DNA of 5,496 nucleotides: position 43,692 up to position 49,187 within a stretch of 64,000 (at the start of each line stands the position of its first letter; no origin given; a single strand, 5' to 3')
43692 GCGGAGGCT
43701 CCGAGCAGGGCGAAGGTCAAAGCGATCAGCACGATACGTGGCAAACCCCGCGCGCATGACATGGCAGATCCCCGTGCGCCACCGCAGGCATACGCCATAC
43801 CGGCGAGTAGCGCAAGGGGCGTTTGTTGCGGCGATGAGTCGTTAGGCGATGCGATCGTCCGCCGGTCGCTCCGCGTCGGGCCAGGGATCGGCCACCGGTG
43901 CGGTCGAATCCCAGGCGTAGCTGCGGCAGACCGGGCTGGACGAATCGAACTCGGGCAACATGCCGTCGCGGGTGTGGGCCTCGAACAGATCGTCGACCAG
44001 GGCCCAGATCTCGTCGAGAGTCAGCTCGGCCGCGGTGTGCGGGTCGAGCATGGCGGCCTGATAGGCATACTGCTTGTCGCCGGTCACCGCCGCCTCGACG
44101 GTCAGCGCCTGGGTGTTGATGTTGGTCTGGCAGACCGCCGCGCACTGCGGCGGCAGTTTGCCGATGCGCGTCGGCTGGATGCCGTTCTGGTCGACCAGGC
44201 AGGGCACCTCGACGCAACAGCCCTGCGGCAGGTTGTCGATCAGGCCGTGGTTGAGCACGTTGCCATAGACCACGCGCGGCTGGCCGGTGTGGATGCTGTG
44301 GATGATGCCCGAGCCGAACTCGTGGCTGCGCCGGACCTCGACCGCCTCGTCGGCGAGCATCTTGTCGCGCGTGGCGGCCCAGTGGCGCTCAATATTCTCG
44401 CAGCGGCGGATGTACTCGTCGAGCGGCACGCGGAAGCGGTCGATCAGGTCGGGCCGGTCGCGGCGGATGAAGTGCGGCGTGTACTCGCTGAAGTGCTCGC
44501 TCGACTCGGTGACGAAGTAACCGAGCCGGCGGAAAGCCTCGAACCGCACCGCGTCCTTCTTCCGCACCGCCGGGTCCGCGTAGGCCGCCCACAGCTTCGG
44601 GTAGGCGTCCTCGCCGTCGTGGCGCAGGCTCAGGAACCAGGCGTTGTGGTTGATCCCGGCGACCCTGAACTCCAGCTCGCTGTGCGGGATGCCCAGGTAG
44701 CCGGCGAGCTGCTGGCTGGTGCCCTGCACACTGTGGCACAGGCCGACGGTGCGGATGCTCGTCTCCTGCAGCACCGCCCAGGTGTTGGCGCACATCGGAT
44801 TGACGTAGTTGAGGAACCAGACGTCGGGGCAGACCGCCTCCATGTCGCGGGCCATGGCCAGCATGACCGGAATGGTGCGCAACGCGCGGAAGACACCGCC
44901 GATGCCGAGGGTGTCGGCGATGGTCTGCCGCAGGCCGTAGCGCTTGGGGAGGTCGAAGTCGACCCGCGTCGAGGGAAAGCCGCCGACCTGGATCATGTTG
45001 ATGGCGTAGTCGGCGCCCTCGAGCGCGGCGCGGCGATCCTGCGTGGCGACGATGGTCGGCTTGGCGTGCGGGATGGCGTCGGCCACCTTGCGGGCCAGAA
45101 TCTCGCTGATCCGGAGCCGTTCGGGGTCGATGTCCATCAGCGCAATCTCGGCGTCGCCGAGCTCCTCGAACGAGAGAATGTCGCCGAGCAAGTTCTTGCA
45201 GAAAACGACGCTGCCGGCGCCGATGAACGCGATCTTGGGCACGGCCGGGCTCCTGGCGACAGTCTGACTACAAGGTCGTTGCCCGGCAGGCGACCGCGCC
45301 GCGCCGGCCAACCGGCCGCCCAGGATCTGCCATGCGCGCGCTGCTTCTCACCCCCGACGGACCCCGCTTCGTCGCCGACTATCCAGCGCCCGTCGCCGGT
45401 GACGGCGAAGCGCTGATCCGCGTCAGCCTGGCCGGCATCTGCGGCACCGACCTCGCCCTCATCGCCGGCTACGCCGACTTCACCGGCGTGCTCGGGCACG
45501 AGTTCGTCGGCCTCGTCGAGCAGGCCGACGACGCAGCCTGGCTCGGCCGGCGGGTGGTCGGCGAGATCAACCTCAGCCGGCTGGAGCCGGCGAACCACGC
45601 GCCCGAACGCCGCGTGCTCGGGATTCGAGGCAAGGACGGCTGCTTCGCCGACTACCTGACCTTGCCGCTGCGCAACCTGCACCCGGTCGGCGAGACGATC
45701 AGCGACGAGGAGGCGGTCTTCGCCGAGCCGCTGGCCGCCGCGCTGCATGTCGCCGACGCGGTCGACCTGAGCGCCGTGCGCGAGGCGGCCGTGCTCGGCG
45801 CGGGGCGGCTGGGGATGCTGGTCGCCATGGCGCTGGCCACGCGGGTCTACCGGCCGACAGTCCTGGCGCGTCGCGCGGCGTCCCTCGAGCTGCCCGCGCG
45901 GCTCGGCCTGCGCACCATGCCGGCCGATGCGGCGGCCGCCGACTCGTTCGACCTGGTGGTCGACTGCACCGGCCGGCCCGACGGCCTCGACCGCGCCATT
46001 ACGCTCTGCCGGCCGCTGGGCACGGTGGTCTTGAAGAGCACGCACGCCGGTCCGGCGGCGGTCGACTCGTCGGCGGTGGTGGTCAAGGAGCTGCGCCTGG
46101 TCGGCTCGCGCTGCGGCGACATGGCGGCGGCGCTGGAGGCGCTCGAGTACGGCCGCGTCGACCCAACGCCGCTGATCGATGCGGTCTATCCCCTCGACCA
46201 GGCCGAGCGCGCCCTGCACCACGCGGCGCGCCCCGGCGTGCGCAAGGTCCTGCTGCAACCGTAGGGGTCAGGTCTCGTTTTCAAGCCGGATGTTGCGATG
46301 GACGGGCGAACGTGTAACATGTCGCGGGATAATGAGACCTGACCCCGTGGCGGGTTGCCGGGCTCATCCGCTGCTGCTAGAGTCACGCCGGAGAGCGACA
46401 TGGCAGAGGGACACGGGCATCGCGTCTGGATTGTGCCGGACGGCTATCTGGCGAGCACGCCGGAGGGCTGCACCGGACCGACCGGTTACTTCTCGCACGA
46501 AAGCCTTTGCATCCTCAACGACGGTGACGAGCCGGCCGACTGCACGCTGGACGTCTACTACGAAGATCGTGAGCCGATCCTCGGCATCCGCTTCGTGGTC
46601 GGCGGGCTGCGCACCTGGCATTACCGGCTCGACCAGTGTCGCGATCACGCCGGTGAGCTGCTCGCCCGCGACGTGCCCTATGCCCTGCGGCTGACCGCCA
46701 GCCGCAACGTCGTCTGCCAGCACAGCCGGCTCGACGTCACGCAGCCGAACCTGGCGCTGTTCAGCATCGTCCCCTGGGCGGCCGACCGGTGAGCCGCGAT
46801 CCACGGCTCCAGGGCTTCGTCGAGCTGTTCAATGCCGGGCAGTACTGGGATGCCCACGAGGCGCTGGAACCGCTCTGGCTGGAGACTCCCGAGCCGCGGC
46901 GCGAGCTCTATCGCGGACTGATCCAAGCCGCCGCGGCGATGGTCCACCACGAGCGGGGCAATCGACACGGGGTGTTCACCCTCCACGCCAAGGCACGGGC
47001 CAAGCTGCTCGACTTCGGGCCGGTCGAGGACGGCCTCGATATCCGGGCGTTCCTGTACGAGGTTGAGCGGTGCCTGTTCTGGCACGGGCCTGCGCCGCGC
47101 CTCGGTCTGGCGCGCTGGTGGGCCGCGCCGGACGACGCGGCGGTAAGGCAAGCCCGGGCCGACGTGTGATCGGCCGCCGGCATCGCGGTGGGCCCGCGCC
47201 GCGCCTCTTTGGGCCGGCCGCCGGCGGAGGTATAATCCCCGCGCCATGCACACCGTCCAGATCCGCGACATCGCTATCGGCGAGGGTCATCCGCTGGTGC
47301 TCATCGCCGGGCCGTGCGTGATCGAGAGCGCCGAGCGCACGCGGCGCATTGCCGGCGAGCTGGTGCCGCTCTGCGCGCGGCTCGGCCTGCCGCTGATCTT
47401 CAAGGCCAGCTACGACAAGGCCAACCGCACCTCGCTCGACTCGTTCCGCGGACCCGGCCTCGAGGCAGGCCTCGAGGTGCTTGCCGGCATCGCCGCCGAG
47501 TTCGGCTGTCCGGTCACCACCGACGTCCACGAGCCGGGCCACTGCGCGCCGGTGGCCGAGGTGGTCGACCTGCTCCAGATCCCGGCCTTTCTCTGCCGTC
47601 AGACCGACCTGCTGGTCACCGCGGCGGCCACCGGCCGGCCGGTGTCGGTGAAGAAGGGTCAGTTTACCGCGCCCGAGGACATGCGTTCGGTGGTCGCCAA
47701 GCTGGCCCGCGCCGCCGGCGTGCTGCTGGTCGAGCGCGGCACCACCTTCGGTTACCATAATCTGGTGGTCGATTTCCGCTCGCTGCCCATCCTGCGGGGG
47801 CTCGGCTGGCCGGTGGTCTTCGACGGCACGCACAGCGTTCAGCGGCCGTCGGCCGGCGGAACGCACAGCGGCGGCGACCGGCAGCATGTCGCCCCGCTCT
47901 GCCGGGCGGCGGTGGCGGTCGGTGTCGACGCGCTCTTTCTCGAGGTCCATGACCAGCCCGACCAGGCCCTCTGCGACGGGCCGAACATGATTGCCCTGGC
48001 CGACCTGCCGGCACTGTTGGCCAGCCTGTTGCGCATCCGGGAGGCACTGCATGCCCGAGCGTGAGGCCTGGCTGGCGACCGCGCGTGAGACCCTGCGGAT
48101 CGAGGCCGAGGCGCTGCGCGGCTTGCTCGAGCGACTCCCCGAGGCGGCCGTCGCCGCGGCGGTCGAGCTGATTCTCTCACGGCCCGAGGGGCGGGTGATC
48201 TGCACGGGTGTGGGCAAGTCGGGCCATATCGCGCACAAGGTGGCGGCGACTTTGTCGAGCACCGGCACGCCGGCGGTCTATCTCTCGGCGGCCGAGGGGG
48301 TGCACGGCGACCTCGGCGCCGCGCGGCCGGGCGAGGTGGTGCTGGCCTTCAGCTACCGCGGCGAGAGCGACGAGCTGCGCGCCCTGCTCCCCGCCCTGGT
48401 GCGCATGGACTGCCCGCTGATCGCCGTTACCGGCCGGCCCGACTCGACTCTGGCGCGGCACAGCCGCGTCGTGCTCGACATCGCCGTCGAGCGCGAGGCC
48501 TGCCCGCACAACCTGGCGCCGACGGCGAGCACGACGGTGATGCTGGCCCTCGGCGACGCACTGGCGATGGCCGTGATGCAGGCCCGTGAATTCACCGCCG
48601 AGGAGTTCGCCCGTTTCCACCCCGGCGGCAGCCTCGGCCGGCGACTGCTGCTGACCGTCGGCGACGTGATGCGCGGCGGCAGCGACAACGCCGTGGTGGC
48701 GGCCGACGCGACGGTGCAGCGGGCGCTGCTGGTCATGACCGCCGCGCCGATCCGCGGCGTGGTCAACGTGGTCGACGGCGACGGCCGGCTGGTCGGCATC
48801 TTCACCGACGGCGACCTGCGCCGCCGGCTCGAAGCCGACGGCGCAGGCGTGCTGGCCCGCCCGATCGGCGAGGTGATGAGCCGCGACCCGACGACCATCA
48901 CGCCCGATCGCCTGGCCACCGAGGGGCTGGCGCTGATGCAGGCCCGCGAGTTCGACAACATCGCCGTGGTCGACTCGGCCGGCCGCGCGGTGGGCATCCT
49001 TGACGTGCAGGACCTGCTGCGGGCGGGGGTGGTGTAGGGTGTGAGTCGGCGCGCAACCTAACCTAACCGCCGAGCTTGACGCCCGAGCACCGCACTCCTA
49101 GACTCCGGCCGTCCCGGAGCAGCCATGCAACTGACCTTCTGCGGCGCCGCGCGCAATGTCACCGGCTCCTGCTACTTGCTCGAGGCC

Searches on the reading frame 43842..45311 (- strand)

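Call 14: search_protein_families(library=pfam, proteins=[window:43842-45311:-], max_evalue=0.001)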
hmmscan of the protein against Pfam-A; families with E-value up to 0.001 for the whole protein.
window:43842-45311:- (489 aa): 2 families
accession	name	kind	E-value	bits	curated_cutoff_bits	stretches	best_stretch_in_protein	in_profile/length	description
PF11975.13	Glyco_hydro_4C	-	1.6e-63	215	24.1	1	217-426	1-211/211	Family 4 glycosyl hydrolase C-terminal domain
PF02056.22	Glyco_hydro_4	-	2.9e-59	200.1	23.2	1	26-206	1-181/183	Family 4 glycosyl hydrolase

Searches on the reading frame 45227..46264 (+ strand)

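Call 14: search_protein_families(library=pfam, proteins=[window:45227-46264:+], max_evalue=0.001)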
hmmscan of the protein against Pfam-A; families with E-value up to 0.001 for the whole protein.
window:45227-46264:+ (345 aa): 4 families
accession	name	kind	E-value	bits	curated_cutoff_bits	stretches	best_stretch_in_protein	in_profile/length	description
PF08240.17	ADH_N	-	3.8e-14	53.3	23.5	1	58-154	1-102/104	Alcohol dehydrogenase GroES-like domain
PF00107.32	ADH_zinc_N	-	2.1e-08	34.6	31.8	1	237-298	55-116/129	Zinc-binding dehydrogenase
PF16912.11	Glu_dehyd_C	-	1.2e-07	31.9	34.9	1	184-329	31-197/211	Glucose dehydrogenase C-terminus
PF13602.12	ADH_zinc_N_2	-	1.7e-06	29.4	27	1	236-332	19-122/134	Zinc-binding dehydrogenase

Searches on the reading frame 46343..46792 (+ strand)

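Call 15: search_protein_families(library=pfam, proteins=[window:46343-46792:+], max_evalue=0.001)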
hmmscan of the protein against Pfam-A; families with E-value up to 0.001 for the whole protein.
window:46343-46792:+ (149 aa): 1 family
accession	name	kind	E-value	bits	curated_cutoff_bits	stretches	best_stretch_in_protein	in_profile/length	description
PF07100.16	ASRT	-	1.6e-33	115.6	25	1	25-145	2-118/119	Anabaena sensory rhodopsin transducer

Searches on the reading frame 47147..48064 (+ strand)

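Call 15: search_protein_families(library=pfam, proteins=[window:47147-48064:+], max_evalue=0.001)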
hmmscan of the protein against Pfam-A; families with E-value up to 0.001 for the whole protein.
window:47147-48064:+ (305 aa): 1 family
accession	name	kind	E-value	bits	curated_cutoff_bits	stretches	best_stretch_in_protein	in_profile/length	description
PF00793.26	DAHP_synth_1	-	2.4e-67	227.1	25.5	1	40-292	8-259/270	DAHP synthetase I family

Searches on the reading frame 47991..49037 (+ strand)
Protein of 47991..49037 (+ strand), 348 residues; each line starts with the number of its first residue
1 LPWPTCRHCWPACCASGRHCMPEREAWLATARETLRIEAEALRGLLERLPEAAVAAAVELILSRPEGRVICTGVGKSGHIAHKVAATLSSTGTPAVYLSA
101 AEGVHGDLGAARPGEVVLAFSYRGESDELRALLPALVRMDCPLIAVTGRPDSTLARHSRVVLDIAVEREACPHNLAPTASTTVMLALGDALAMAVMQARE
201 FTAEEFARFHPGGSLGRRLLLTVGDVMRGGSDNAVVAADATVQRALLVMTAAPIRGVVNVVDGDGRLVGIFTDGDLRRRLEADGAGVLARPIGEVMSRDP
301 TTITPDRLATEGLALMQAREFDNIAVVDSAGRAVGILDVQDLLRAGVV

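Call 15: search_protein_families(library=pfam, proteins=[window:47991-49037:+], max_evalue=0.001)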
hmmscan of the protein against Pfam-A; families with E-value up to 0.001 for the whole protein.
window:47991-49037:+ (348 aa): 2 families
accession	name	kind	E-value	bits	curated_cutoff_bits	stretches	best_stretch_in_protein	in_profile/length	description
PF01380.27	SIS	-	7.7e-25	87.6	25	1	66-194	5-131/131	SIS domain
PF00571.33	CBS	-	7.8e-21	74.6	24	2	292-345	1-54/57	CBS domain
